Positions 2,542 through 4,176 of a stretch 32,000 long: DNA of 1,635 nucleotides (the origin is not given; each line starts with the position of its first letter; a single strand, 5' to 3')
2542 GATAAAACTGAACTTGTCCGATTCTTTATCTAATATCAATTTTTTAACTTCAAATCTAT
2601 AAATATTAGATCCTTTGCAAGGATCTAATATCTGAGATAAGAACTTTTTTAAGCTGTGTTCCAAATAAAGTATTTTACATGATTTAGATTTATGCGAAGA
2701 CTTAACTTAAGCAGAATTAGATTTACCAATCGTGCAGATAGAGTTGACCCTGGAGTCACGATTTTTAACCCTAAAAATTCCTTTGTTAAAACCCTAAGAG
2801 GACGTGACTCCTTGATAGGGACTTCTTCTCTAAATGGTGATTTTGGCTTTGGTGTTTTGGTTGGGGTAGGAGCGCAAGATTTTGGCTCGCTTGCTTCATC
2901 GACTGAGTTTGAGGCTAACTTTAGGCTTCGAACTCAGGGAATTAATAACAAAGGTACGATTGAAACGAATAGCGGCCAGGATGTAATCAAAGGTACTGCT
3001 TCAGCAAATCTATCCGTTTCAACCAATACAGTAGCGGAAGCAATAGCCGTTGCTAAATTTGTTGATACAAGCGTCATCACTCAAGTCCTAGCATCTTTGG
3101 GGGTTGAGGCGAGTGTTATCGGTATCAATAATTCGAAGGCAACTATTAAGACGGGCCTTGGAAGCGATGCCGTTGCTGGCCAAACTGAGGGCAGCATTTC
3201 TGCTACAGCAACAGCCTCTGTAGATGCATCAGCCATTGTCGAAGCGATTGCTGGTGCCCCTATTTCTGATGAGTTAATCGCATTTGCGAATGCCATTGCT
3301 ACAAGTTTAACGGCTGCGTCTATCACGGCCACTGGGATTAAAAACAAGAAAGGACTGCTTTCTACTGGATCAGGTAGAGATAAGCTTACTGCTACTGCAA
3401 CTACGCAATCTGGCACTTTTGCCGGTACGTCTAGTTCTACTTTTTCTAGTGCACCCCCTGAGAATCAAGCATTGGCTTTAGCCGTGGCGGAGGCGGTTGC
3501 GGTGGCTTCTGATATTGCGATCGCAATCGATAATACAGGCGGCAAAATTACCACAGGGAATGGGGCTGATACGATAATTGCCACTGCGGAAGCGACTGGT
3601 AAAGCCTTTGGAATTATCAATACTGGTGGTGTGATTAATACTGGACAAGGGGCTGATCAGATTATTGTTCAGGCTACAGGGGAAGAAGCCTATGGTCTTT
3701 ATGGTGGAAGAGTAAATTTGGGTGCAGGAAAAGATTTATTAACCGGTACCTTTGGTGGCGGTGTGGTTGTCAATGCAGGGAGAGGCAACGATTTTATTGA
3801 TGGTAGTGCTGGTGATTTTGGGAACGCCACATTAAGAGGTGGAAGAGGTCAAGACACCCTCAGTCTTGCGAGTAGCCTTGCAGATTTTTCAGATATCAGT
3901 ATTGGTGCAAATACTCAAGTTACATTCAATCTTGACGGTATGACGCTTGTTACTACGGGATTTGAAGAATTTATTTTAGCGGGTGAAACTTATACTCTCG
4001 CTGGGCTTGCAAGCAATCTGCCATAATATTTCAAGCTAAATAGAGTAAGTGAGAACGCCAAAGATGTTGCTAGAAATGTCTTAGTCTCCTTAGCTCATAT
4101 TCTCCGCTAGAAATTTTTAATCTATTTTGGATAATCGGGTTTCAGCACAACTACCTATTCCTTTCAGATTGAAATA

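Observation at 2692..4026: RTX-like repeat protein without a GG leader next to a GG-specific exporter: a cargo/transporter mismatch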

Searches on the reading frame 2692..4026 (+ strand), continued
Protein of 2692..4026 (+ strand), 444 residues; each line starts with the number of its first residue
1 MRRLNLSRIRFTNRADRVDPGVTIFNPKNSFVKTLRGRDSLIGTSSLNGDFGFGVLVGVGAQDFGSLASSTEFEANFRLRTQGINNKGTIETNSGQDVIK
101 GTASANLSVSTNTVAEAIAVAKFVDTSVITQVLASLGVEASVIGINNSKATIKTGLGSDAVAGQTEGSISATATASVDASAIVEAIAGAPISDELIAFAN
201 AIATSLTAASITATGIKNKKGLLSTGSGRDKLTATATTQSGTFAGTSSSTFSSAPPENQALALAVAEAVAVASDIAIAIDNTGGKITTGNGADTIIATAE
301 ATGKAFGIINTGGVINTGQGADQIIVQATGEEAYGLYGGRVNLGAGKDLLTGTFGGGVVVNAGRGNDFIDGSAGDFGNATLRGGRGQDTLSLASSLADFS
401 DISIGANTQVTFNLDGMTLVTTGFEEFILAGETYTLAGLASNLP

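Call 85: search_protein_families(library=ncbifam, proteins=[L056:14178-15890:+, L056:15877-17247:+, L057:15603-17357:+, L057:17350-18732:+, L050:6158-9139:-, L050:4732-6129:-], max_evalue=1e-20)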
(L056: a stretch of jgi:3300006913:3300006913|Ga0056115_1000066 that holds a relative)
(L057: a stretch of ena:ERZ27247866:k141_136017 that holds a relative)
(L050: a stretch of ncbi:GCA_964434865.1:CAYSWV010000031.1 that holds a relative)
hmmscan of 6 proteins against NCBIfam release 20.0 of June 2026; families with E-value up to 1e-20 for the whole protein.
L056:14178-15890:+ (570 aa): 78 families (the best 25 are shown)
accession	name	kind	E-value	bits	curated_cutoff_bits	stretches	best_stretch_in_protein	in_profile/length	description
TIGR01842.1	type_I_sec_PrtD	subfamily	3.5e-170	567.1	510.15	1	6-539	2-542/544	type I secretion system permease/ATPase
TIGR03375.1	type_I_sec_LssB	subfamily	3e-105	353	693.1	1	16-540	155-691/696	type I secretion system permease/ATPase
TIGR01846.1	type_I_sec_HlyB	subfamily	1.4e-71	241.8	725.55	1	18-537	147-678/694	type I secretion system permease/ATPase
TIGR03796.1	NHLM_micro_ABC1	equivalog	1.4e-62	211.9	853.3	1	4-536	148-697/710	NHLP family bacteriocin export ABC transporter peptidase/permease/ATPase subunit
TIGR02857.1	CydD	equivalog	4.6e-55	187.6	435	1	302-523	308-529/529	thiol reductant ABC exporter subunit CydD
TIGR03797.1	NHLM_micro_ABC2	equivalog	5.9e-54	183.7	709.4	1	4-536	130-670/686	NHLP bacteriocin export ABC transporter permease/ATPase subunit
TIGR02203.1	MsbA_lipidA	equivalog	1.7e-51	175.4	602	1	127-534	142-552/572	lipid A export permease/ATP-binding protein MsbA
TIGR02868.1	CydC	equivalog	3e-51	174.7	329.05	1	130-510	143-529/530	thiol reductant ABC exporter subunit CydC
TIGR00958.1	3a01208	subfamily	4e-50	170.8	874.6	1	324-532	489-695/711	antigen peptide transporter 2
TIGR02204.1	MsbA_rel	hypoth_equivalog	2e-49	168.8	780.4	1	181-539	199-563/576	ABC transporter, permease/ATP-binding protein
NF045513.1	HepA_fam_ABC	equivalog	7.3e-44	150.2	725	1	106-532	161-590/610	heterocyst formation ABC transporter subunit HepA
NF008379.0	PRK11174.1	equivalog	7.9e-44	150.3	684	1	310-532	344-565/588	heme ABC transporter permease/ATP-binding protein CydD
TIGR01193.1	bacteriocin_ABC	subfamily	8.5e-43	146.9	523.85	1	231-537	386-695/708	peptide cleavage/export ABC transporter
NF010178.0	PRK13657.1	equivalog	9.2e-42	143.2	733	1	214-534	230-553/588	glucan ABC transporter ATP-binding protein/ permease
NF050066.1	LPSTprtrPglK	equivalog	2.4e-38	131.9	1000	1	268-524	302-556/558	BC-type lipopolysaccharide transporter PglK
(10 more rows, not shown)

L056:15877-17247:+ (456 aa): 1 family
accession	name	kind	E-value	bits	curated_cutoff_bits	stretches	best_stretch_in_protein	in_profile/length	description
TIGR01843.1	type_I_hlyD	subfamily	1.9e-115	386.2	208.65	1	43-456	7-422/422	HlyD family type I secretion periplasmic adaptor subunit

L057:15603-17357:+ (584 aa): 67 families (the best 25 are shown)
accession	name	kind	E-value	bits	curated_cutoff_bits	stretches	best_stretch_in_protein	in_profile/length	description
TIGR01842.1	type_I_sec_PrtD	subfamily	2.3e-179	597.5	510.15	1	6-539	2-542/544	type I secretion system permease/ATPase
TIGR03375.1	type_I_sec_LssB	subfamily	3.4e-105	352.9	693.1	1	15-539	154-690/696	type I secretion system permease/ATPase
TIGR01846.1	type_I_sec_HlyB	subfamily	1.2e-79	268.4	725.55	1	17-538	146-679/694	type I secretion system permease/ATPase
TIGR03796.1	NHLM_micro_ABC1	equivalog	5.6e-67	226.5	853.3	1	5-538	149-699/710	NHLP family bacteriocin export ABC transporter peptidase/permease/ATPase subunit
TIGR00958.1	3a01208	subfamily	1.1e-57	195.9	874.6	1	133-536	294-699/711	antigen peptide transporter 2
TIGR03797.1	NHLM_micro_ABC2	equivalog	1.2e-56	192.5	709.4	1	5-538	131-672/686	NHLP bacteriocin export ABC transporter permease/ATPase subunit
TIGR02857.1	CydD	equivalog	6.8e-56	190.3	435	1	307-523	320-529/529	thiol reductant ABC exporter subunit CydD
TIGR02204.1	MsbA_rel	hypoth_equivalog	1.2e-55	189.3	780.4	1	183-539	201-563/576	ABC transporter, permease/ATP-binding protein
TIGR02203.1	MsbA_lipidA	equivalog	4.9e-55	187.1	602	1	128-538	143-556/572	lipid A export permease/ATP-binding protein MsbA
TIGR02868.1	CydC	equivalog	4e-54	184.2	329.05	1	130-510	143-529/530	thiol reductant ABC exporter subunit CydC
NF045513.1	HepA_fam_ABC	equivalog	3.1e-46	158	725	1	106-538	161-596/610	heterocyst formation ABC transporter subunit HepA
NF010178.0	PRK13657.1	equivalog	1.7e-45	155.6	733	1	236-537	252-556/588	glucan ABC transporter ATP-binding protein/ permease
TIGR01193.1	bacteriocin_ABC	subfamily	8.8e-44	150.1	523.85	1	229-538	384-696/708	peptide cleavage/export ABC transporter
NF052233.1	CphA_assoc_ABC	equivalog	1.5e-43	149.2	880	1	95-538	284-730/766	cyanophycin metabolism-associated ABC transporter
NF008379.0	PRK11174.1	equivalog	4.9e-43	147.7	684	1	327-533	361-566/588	heme ABC transporter permease/ATP-binding protein CydD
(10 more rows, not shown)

L057:17350-18732:+ (460 aa): 1 family
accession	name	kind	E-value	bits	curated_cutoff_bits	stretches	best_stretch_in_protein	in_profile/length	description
TIGR01843.1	type_I_hlyD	subfamily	4.6e-110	368.5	208.65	1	45-460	5-422/422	HlyD family type I secretion periplasmic adaptor subunit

L050:6158-9139:- (993 aa): 93 families (the best 25 are shown)
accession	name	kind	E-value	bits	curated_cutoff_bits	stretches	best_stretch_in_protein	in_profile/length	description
TIGR01846.1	type_I_sec_HlyB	subfamily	9.8e-217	721.5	725.55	1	297-990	2-690/694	type I secretion system permease/ATPase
TIGR03375.1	type_I_sec_LssB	subfamily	4.8e-144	481.3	693.1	1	296-981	3-691/696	type I secretion system permease/ATPase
TIGR03796.1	NHLM_micro_ABC1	equivalog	4.6e-129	431.7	853.3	1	293-986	11-706/710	NHLP family bacteriocin export ABC transporter peptidase/permease/ATPase subunit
TIGR03797.1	NHLM_micro_ABC2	equivalog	3.1e-119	399.4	709.4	1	436-987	135-680/686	NHLP bacteriocin export ABC transporter permease/ATPase subunit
TIGR01193.1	bacteriocin_ABC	subfamily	9.5e-118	394.6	523.85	1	294-987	6-704/708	peptide cleavage/export ABC transporter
TIGR02203.1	MsbA_lipidA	equivalog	7.6e-114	381.3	602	1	435-989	12-566/572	lipid A export permease/ATP-binding protein MsbA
TIGR02204.1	MsbA_rel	hypoth_equivalog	2.4e-113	379.8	780.4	1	424-986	5-569/576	ABC transporter, permease/ATP-binding protein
NF052233.1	CphA_assoc_ABC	equivalog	1e-106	358.1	880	1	423-991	166-742/766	cyanophycin metabolism-associated ABC transporter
TIGR01842.1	type_I_sec_PrtD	subfamily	2.1e-106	356.7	510.15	1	433-981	2-543/544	type I secretion system permease/ATPase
TIGR00958.1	3a01208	subfamily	3.2e-102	343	874.6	1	434-985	158-707/711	antigen peptide transporter 2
NF010178.0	PRK13657.1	equivalog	8.5e-96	321.7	733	1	433-987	15-565/588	glucan ABC transporter ATP-binding protein/ permease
NF045513.1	HepA_fam_ABC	equivalog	5e-94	315.9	725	1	469-990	85-607/610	heterocyst formation ABC transporter subunit HepA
NF008381.0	PRK11176.1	equivalog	1.8e-88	297.4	867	1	455-988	43-575/582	lipid A ABC transporter ATP-binding protein/permease MsbA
TIGR01192.1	chvA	subfamily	1.9e-79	267.9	585.4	1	439-988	21-566/585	glucan export ABC transporter ATP-binding protein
NF008055.0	PRK10789.1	equivalog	5.9e-77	259.5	845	1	425-990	7-569/590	SmdA family multidrug ABC transporter permease/ATP-binding protein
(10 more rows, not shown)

L050:4732-6129:- (465 aa): 2 families
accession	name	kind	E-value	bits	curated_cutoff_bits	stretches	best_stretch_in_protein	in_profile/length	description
TIGR01843.1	type_I_hlyD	subfamily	7.6e-72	242.6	208.65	1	60-457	5-414/422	HlyD family type I secretion periplasmic adaptor subunit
TIGR03794.1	NHLM_micro_HlyD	equivalog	4.3e-22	78.6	156.2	1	55-395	16-338/421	NHLP bacteriocin system secretion protein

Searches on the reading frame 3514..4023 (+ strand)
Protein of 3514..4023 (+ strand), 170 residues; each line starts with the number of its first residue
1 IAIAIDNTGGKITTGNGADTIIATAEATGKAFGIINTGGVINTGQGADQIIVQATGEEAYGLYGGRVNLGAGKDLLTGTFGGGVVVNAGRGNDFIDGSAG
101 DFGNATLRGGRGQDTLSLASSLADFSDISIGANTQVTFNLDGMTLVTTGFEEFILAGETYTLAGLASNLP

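Call 74: predict_structure(alignment_id=A3)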
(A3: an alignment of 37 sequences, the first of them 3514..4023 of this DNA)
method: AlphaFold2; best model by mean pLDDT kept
length: 170 residues; sequences in the alignment: 37
mean_pLDDT: 95.6   pTM: 0.89
mean pLDDT of the five models: 95.6, 95.4, 95.1, 95.2, 94.8
residues with pLDDT >= 90: 160; 70-90: 9; 50-70: 1; < 50: 0
segments of 3 or more residues with pLDDT < 50: none
pLDDT, mean of each block of 10 residues (from residue 1): 98 96 98 98 98 96 98 97 97 93 93 97 93 94 96 96 90
secondary structure, 60 per line:
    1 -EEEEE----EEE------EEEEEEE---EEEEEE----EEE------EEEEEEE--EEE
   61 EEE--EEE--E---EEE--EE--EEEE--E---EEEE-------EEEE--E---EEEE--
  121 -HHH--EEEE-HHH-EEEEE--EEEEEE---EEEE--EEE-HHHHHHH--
elements in order: E2-6 E11-13 E20-26 E30-35 E40-42 E49-55 E58-63 E66-68 E75-77 E84-87 E94-97 E105-108 E115-118 E127-130 E136-140 E143-148 E152-155 E158-160 H162-168

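Call 77: fold_search(model_id=the predicted structure, library=pdb)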
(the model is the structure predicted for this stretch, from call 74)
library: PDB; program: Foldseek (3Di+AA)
matches with E <= 10: 291; with E <= 0.001: 2
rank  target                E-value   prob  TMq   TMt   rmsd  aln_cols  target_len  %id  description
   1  9cse                  3.7e-04  1.00  0.45  0.28   9.1       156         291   20  Crystal structure of Repeats-in-Toxin-like domain from Aeromonas hydrophila (released 2025-05-14)
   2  5cxl_A                9.0e-04  1.00  0.39  0.44  10.7       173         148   18  CRYSTAL STRUCTURE OF RTX DOMAIN BLOCK V OF ADENYLATE CYCLASE TOXIN FROM BORDETELLA PERTUSSIS (released 2015-09-02)
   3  9p6c_A                1.2e-03  1.00  0.58  0.61   4.6       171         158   22  RTX domain block V of adenylate cyclase toxin with mutations D1533N, A1542N, D1560N, S1569N, D1587N, H1598N, H1608N (released 2025-12-24)
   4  9p6c_B                1.2e-03  1.00  0.46  0.51  10.8       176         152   19  RTX domain block V of adenylate cyclase toxin with mutations D1533N, A1542N, D1560N, S1569N, D1587N, H1598N, H1608N (released 2025-12-24)
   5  5cvw                  1.3e-03  1.00  0.45  0.50  10.5       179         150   18  CRYSTAL STRUCTURE OF RTX DOMAIN BLOCK V OF ADENYLATE CYCLASE TOXIN FROM BORDETELLA PERTUSSIS (released 2015-09-09)
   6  9p0d                  1.7e-03  1.00  0.42  0.45  10.6       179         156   17  Crystal structure of Sr2+-bound RTX domain block V of adenylate cyclase toxin from Bordetella pertussis (released 2026-01-07)
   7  9p0c_A                2.2e-03  1.00  0.58  0.57   6.1       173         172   18  Crystal structure of Ca2+-bound RTX domain block V of adenylate cyclase toxin from Bordetella pertussis (released 2026-01-07)
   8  9p0c_B                4.0e-03  1.00  0.53  0.53   6.8       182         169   17  Crystal structure of Ca2+-bound RTX domain block V of adenylate cyclase toxin from Bordetella pertussis (released 2026-01-07)
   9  6sus                  6.5e-03  0.82  0.31  0.22  16.4       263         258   13  Crystal structure of RTX domain blocks IV and V of adenylate cyclase toxin from Bordetella pertussis (released 2020-09-16)
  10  1o0t                  9.6e-03  0.93  0.34  0.15  10.7       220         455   15  CRYSTAL STRUCTURE OF A COLD ADAPTED ALKALINE PROTEASE FROM PSEUDOMONAS TAC II 18, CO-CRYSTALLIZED WITH 5 mM EDTA (5 DAYS (released 2003-07-15)
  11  1om8                  2.0e-02  0.90  0.35  0.15  12.2       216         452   16  CRYSTAL STRUCTURE OF A COLD ADAPTED ALKALINE PROTEASE FROM PSEUDOMONAS TAC II 18, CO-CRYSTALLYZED WITH 10 mM EDTA (released 2003-07-15)
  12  1k7g                  3.1e-02  0.80  0.36  0.16  11.7       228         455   16  PrtC from Erwinia chrysanthemi (released 2002-10-19)
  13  1omj                  3.2e-02  0.84  0.34  0.15  12.4       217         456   18  CRYSTAL STRUCTURE OF A PSYCHROPHILIC ALKALINE PROTEASE FROM PSEUDOMONAS TAC II 18 (released 2003-07-15)
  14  2ml2_MODEL_1_A        3.4e-02  0.51  0.26  0.28  11.4       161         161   18  Solution Structure of AlgE6R2 subunit from the Azotobacter vinelandii Mannuronan C5-epimerase (released 2014-10-01)
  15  2z8z                  3.8e-02  1.00  0.45  0.13   2.4        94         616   21  Crystal structure of a platinum-bound S445C mutant of Pseudomonas sp. MIS38 lipase (released 2007-10-30)
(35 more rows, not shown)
